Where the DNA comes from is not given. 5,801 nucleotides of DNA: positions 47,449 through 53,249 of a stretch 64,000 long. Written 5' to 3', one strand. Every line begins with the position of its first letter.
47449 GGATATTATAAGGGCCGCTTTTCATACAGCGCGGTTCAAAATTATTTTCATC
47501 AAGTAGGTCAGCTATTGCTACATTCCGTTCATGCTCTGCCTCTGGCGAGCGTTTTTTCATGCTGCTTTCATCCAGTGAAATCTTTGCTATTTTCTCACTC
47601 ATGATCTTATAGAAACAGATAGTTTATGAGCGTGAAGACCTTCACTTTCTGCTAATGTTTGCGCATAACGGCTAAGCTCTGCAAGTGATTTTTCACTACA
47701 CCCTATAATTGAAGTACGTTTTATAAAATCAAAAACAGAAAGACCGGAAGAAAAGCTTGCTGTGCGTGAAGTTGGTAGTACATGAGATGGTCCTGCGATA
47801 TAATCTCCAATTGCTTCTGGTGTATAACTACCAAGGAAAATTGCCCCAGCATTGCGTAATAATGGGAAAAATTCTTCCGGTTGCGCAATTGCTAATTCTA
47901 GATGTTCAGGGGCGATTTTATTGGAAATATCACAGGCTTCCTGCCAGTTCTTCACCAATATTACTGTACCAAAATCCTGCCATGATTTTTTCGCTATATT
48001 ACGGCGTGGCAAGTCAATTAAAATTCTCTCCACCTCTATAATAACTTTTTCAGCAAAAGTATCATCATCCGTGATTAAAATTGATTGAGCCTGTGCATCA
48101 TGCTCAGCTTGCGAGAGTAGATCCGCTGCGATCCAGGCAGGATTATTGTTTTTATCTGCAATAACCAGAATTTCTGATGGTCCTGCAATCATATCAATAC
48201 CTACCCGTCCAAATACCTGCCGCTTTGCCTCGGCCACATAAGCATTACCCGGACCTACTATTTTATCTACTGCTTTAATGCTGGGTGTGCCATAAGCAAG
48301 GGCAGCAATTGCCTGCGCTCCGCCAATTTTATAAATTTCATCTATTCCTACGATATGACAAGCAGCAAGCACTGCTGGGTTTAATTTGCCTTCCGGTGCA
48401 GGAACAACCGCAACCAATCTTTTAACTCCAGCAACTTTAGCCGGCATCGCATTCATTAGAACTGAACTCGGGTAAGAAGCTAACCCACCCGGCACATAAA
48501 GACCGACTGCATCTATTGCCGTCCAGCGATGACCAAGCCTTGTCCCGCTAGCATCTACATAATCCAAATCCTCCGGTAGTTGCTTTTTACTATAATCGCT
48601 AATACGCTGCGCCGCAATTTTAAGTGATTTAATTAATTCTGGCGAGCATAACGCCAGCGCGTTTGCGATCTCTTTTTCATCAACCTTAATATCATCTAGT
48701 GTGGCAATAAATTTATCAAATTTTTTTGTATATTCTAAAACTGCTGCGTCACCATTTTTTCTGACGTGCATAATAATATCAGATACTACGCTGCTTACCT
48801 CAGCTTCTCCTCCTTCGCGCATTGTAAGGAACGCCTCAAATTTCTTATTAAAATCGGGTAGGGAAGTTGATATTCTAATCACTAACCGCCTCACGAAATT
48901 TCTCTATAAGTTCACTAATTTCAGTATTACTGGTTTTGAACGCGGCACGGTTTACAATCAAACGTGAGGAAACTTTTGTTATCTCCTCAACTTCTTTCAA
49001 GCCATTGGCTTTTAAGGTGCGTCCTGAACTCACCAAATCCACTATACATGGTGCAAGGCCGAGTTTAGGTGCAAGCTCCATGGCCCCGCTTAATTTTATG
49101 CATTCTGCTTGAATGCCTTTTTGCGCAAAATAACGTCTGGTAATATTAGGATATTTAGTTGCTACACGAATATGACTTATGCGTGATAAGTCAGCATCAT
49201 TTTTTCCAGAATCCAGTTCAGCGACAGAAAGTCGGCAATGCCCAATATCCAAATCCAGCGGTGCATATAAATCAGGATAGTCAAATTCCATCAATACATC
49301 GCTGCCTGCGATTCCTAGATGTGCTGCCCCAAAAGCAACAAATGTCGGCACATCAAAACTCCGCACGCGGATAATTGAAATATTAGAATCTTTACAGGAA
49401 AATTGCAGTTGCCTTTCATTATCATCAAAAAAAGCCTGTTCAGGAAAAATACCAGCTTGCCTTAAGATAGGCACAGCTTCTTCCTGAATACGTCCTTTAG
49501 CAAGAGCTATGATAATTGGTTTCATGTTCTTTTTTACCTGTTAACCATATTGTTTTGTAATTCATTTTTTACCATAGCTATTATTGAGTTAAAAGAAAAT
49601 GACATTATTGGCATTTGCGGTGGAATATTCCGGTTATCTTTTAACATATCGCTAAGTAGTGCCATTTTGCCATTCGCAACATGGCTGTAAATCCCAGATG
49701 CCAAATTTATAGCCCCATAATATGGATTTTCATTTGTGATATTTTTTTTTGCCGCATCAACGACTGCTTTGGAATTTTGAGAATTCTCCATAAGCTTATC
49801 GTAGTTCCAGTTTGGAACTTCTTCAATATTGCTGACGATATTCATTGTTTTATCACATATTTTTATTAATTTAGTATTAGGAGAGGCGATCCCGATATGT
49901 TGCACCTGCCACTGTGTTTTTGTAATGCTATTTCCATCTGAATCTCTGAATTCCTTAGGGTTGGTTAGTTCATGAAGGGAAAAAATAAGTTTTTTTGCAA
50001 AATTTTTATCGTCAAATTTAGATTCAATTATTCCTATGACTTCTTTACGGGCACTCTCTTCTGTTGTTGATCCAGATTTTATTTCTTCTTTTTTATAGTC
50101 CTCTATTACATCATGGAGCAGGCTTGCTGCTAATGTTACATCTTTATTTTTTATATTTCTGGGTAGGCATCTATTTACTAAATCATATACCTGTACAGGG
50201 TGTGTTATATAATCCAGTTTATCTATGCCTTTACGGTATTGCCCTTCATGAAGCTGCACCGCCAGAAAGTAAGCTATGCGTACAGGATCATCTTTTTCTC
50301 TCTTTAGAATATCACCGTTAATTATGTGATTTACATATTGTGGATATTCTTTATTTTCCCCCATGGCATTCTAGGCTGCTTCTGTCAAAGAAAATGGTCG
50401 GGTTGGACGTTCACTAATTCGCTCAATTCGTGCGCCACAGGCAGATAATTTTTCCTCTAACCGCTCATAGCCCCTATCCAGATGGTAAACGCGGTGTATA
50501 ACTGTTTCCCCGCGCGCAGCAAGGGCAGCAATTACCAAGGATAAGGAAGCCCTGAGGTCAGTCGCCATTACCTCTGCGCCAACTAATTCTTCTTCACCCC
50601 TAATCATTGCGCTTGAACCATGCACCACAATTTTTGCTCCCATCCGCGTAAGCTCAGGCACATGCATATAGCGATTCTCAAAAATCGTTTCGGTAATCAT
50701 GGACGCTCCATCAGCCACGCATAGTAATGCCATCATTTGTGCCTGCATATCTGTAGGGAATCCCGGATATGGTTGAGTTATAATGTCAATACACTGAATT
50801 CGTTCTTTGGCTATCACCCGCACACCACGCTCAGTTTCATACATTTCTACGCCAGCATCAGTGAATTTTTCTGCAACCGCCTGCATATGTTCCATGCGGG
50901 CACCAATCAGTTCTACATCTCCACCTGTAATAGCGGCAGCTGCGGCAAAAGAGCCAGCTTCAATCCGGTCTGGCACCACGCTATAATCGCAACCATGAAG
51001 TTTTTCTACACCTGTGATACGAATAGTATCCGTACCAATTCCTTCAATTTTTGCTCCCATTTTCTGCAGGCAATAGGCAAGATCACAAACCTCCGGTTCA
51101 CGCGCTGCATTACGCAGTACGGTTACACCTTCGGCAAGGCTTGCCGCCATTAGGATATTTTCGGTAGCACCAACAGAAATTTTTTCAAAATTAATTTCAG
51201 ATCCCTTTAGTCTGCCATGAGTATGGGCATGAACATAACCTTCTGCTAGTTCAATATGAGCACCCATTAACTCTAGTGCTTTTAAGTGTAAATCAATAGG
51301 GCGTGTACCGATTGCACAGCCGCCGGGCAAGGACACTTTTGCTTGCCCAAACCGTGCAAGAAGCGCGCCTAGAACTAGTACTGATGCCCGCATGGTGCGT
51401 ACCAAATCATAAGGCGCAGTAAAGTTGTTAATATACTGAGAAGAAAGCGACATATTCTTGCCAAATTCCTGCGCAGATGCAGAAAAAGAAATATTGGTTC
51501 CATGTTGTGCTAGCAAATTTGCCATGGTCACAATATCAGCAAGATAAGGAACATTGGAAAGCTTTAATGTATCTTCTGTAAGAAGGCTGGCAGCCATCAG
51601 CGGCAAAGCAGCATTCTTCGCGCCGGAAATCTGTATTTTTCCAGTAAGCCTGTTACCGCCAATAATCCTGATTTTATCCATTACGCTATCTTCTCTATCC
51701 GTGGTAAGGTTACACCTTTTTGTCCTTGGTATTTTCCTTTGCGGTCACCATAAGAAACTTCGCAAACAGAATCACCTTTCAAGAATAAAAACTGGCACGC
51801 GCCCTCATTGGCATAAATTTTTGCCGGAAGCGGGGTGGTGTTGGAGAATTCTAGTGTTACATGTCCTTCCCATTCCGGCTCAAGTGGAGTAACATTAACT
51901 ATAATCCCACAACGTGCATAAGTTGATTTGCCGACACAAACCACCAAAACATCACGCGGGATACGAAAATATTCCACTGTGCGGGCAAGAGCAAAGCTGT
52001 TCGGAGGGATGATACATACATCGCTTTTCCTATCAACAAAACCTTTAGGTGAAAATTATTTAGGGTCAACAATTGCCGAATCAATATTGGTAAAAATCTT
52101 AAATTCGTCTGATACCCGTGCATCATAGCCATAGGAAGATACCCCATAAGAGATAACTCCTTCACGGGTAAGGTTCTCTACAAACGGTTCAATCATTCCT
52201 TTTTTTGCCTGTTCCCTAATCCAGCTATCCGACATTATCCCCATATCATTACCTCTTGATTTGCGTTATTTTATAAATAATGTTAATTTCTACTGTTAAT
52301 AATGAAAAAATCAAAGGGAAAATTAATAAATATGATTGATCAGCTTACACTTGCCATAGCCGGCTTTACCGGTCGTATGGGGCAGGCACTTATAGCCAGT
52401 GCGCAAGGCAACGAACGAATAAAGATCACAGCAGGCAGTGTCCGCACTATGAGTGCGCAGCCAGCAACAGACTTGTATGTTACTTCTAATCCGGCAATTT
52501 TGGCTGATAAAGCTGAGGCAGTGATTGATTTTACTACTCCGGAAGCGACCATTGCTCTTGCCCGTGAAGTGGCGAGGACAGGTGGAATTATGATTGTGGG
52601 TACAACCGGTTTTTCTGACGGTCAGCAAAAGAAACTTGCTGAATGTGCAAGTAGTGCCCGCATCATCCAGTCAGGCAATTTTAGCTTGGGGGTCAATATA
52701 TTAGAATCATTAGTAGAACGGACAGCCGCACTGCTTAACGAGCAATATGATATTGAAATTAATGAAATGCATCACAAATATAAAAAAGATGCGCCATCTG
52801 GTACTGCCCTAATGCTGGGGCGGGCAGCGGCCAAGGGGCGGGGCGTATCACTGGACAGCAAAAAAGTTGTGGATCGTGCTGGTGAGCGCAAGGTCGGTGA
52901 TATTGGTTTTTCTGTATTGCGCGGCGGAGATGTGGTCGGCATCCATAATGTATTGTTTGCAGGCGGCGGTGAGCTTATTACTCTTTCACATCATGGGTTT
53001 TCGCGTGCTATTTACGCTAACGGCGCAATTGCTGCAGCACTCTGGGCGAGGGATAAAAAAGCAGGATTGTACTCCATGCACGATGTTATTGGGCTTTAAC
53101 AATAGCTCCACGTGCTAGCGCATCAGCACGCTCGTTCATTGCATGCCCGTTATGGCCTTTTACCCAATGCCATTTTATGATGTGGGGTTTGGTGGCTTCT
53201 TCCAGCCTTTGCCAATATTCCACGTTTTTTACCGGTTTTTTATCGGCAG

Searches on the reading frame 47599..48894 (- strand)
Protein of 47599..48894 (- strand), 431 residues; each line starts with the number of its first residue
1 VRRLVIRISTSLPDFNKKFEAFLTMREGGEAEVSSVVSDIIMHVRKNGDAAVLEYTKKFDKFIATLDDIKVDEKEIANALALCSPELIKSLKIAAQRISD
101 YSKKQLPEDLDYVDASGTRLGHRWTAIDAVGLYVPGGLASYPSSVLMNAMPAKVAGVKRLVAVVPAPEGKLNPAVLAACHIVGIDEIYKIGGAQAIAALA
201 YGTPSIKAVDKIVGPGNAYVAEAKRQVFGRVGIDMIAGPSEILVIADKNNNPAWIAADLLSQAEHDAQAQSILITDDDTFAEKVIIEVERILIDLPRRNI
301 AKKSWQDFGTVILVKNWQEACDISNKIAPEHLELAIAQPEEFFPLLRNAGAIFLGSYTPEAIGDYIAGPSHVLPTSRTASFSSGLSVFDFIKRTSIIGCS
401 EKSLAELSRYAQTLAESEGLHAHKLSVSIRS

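Call 16: find_homologous_proteins(query=window:47599-48894:-, max_evalue=1e-20)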
Query window:47599-48894:- (431 aa): 8000 proteins with E <= 1e-20 among 8000 candidates; the best 120 are listed.
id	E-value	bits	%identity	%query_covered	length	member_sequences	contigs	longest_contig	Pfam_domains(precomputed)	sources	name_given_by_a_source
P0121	1.1e-262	889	100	94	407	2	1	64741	PF00815.26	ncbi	-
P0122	7.0e-223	758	79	99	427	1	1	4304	PF00815.26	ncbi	-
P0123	1.6e-220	750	79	99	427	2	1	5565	PF00815.26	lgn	-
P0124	1.1e-219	747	79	99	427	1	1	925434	PF00815.26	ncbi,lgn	-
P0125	1.4e-219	747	79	99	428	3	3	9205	PF00815.26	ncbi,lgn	ncbi:MAG: histidinol dehydrogenase [Rickettsiales bacterium]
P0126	1.6e-219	747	79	99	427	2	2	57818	PF00815.26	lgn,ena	-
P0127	1.0e-218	744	79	99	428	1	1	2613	PF00815.26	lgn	-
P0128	1.2e-216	737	78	99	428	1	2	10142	PF00815.26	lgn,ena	-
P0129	1.7e-216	737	79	99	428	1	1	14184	PF00815.26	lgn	-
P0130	2.6e-216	736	78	99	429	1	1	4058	PF00815.26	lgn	-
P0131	5.5e-216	735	77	99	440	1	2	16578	PF00815.26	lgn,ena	-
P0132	1.1e-215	734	78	99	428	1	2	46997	PF00815.26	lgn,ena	-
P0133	4.4e-215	732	77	99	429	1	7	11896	PF00815.26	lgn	-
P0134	5.2e-215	732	77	99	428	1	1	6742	PF00815.26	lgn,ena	-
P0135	1.6e-214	730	78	100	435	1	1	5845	PF00815.26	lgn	-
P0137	1.8e-211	720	76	99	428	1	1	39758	PF00815.26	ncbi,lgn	-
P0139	7.5e-211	718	76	99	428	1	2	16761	PF00815.26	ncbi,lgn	-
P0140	1.2e-209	714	76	99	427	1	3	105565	PF00815.26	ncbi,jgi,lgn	jgi:histidinol dehydrogenase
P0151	8.0e-201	685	72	99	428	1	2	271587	PF00815.26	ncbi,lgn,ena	-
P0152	2.0e-200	684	72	99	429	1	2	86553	PF00815.26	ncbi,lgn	-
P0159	1.0e-193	662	71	99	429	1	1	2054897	PF00815.26,PF26733.1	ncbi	ncbi:MAG: histidinol dehydrogenase [Rickettsiales bacterium]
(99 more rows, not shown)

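Call 17: find_encoding_contigs(protein=P0124, flank=10000, max_places=3)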
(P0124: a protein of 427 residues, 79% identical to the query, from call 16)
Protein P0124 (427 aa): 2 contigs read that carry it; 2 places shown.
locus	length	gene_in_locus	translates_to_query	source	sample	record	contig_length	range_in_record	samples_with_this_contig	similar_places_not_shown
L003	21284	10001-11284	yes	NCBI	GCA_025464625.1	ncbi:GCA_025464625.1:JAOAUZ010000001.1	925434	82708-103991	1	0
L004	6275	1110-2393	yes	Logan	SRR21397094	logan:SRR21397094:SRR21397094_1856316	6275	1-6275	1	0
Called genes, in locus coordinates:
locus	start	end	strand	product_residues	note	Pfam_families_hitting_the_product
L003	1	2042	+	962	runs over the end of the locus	PF05170:AsmA, PF05359:DUF748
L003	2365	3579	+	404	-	PF00563:EAL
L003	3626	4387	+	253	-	PF06750:A24_N_bact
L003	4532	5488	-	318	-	PF02951:GSH-S_N, PF02955:GSH-S_ATP, PF08443:RimK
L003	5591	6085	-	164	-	PF04355:BamE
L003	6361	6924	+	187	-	PF22769:DCD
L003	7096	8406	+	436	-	PF00275:EPSP_synthase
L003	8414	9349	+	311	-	-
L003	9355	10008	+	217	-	PF01634:HisG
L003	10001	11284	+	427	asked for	PF00815:Histidinol_dh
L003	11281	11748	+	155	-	PF06793:UPF0262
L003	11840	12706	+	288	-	PF07963:N_methyl (weak)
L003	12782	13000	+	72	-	PF01176:eIF-1a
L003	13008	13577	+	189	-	PF02545:Maf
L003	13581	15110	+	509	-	PF00158:Sigma54_activat (faint), PF13541:ChlI, PF01078:Mg_chelatase, PF07728:AAA_5 (weak), PF00493:MCM, PF13335:Mg_chelatase_C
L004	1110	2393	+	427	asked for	PF00815:Histidinol_dh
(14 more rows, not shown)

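Call 18: find_encoding_contigs(protein=P0126, flank=10000, max_places=3)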
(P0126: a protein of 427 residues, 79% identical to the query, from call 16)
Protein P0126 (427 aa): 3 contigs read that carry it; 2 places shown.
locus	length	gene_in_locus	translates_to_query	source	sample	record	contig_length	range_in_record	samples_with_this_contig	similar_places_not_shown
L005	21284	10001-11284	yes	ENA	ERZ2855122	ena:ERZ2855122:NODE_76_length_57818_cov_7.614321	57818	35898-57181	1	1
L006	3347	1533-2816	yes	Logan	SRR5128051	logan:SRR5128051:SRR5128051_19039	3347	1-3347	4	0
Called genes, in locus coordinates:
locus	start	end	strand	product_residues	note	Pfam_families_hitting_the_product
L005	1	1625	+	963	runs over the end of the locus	PF05170:AsmA, PF05359:DUF748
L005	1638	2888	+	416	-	PF00563:EAL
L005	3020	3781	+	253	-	PF06750:A24_N_bact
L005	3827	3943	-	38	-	-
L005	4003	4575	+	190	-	-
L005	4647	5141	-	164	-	PF04355:BamE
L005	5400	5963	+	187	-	PF22769:DCD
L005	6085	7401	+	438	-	PF00275:EPSP_synthase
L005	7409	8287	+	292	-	-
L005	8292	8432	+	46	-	-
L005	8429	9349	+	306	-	PF01966:HD (weak)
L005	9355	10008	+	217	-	PF01634:HisG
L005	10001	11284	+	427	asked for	PF00815:Histidinol_dh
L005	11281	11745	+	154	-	PF06793:UPF0262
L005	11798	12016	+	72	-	PF01176:eIF-1a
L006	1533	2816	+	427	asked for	PF00815:Histidinol_dh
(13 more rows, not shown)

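Call 19: find_encoding_contigs(protein=P0140, flank=10000, max_places=3)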
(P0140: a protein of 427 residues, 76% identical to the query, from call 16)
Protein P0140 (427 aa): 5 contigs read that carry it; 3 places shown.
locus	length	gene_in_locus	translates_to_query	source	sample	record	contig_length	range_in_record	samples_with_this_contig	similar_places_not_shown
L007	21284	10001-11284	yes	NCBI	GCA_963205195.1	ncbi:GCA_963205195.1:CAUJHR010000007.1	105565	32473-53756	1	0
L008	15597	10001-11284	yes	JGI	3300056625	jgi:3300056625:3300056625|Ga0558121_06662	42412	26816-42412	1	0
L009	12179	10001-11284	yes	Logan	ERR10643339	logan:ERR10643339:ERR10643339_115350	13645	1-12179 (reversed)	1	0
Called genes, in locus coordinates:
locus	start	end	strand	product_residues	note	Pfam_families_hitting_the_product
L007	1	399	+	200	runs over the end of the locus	PF07021:MetW, PF13489:Methyltransf_23, PF13847:Methyltransf_31 (weak), PF08241:Methyltransf_11, PF08242:Methyltransf_12 (weak), PF13649:Methyltransf_25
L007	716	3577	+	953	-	PF05170:AsmA, PF05359:DUF748 (weak)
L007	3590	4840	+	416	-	PF00563:EAL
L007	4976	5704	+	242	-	PF06750:A24_N_bact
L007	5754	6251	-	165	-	PF04355:BamE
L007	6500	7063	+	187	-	PF22769:DCD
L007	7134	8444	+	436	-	PF00275:EPSP_synthase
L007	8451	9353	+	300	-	PF13328:HD_4 (weak), PF01966:HD (weak)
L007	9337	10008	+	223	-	PF01634:HisG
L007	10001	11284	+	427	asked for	PF00815:Histidinol_dh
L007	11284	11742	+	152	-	PF06793:UPF0262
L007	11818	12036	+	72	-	PF01176:eIF-1a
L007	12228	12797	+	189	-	PF02545:Maf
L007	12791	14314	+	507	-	PF13541:ChlI, PF01078:Mg_chelatase, PF07728:AAA_5 (weak), PF00493:MCM (weak), PF13335:Mg_chelatase_C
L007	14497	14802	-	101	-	-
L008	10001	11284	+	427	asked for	PF00815:Histidinol_dh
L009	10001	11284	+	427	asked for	PF00815:Histidinol_dh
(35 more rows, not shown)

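Call 26: list_cluster_members(proteins=[P0121, P0122, P0124, P0125, P0137, P0139, P0140, P0151, P0152, P0159])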
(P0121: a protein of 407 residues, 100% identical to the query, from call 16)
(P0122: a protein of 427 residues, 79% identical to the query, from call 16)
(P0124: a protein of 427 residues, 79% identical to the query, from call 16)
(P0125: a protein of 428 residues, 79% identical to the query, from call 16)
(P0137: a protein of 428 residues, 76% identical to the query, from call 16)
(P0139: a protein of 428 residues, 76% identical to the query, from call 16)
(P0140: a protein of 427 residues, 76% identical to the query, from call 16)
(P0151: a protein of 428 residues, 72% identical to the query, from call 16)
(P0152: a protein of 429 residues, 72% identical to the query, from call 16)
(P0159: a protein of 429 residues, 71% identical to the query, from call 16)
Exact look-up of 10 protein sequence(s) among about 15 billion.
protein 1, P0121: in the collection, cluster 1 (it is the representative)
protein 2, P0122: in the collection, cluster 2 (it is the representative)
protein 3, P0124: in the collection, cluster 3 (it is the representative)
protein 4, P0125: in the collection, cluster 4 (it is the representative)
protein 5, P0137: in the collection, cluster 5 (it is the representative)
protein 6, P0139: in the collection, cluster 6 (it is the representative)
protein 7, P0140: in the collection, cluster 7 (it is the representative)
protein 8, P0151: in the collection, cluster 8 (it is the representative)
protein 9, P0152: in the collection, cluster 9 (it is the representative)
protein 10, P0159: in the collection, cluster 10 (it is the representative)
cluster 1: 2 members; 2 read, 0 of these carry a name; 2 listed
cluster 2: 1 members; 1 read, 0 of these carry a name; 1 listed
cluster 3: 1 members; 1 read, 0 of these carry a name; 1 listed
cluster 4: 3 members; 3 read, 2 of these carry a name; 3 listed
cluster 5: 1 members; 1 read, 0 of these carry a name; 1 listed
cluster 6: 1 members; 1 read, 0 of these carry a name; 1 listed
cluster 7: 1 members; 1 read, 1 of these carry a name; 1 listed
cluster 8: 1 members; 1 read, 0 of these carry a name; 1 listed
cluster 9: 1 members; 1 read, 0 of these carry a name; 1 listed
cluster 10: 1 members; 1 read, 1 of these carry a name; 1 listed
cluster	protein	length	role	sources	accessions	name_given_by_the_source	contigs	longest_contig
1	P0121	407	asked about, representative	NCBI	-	-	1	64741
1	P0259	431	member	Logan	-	-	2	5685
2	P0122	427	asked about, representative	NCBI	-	-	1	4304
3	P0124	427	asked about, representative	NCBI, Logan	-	-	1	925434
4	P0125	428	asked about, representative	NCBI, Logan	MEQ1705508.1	MAG: histidinol dehydrogenase [Rickettsiales bacterium]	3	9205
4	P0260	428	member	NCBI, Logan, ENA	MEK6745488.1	MAG: histidinol dehydrogenase [Pseudomonadota bacterium]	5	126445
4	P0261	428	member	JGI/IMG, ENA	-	-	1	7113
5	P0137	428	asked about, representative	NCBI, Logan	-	-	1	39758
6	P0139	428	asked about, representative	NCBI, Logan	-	-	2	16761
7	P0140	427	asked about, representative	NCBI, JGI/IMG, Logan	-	histidinol dehydrogenase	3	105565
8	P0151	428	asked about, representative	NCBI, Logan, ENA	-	-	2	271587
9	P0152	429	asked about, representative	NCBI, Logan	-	-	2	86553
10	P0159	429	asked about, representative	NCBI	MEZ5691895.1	MAG: histidinol dehydrogenase [Rickettsiales bacterium]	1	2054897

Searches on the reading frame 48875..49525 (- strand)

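Call 20: search_protein_families(library=pfam, proteins=[window:48875-49525:-], max_evalue=0.001)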
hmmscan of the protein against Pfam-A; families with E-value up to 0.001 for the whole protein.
window:48875-49525:- (216 aa): 1 family
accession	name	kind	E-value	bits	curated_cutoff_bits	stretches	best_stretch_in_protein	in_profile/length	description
PF01634.23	HisG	-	2.6e-52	177.4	25.5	1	55-211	1-157/158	ATP phosphoribosyltransferase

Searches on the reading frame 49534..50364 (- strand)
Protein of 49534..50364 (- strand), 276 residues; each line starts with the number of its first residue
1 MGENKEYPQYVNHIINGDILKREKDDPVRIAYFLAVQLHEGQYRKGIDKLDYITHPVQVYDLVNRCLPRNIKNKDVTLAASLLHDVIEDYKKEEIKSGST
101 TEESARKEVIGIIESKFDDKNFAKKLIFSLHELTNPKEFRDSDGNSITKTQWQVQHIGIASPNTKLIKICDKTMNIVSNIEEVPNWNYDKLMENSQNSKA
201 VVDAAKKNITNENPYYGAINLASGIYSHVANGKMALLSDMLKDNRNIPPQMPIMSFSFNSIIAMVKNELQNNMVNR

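Call 20: search_protein_families(library=pfam, proteins=[window:49534-50364:-], max_evalue=0.001)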
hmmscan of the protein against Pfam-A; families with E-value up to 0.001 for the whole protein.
window:49534-50364:- (276 aa): 1 family
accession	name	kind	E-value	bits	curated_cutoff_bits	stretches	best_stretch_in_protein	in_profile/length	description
PF01966.28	HD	-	6.4e-06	26.9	22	1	52-172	1-112/116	HD domain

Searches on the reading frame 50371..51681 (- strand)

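Call 20: search_protein_families(library=pfam, proteins=[window:50371-51681:-], max_evalue=0.001)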
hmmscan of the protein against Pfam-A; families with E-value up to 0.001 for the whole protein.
window:50371-51681:- (436 aa): 1 family
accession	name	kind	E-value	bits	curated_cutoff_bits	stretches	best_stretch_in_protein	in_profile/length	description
PF00275.25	EPSP_synthase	-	2.2e-108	363.1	22.8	1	8-412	3-417/417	EPSP synthase (3-phosphoshikimate 1-carboxyvinyltransferase)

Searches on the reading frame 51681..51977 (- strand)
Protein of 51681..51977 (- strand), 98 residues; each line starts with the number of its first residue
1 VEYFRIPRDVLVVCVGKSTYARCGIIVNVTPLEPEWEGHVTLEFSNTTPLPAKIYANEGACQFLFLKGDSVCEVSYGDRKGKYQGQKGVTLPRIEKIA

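Call 53: search_protein_families(library=pfam, proteins=[window:51681-51977:-], max_evalue=0.0001)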
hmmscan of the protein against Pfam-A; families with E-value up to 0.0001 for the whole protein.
window:51681-51977:- (98 aa): 1 family
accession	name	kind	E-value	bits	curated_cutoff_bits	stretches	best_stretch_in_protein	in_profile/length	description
PF22769.1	DCD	-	1.5e-17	64.6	27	1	1-66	84-151/153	dCTP deaminase-like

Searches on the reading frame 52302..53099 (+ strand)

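Call 53: search_protein_families(library=pfam, proteins=[window:52302-53099:+], max_evalue=0.0001)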
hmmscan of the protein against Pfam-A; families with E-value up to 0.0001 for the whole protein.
window:52302-53099:+ (265 aa): 2 families
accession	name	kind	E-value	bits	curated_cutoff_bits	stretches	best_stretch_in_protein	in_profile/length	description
PF05173.19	DapB_C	-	5.8e-40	136.6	27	1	130-263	1-121/121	Dihydrodipicolinate reductase, C-terminus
PF01113.26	DapB_N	-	5.8e-23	81.8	25.6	1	17-127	3-124/124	Dihydrodipicolinate reductase, N-terminus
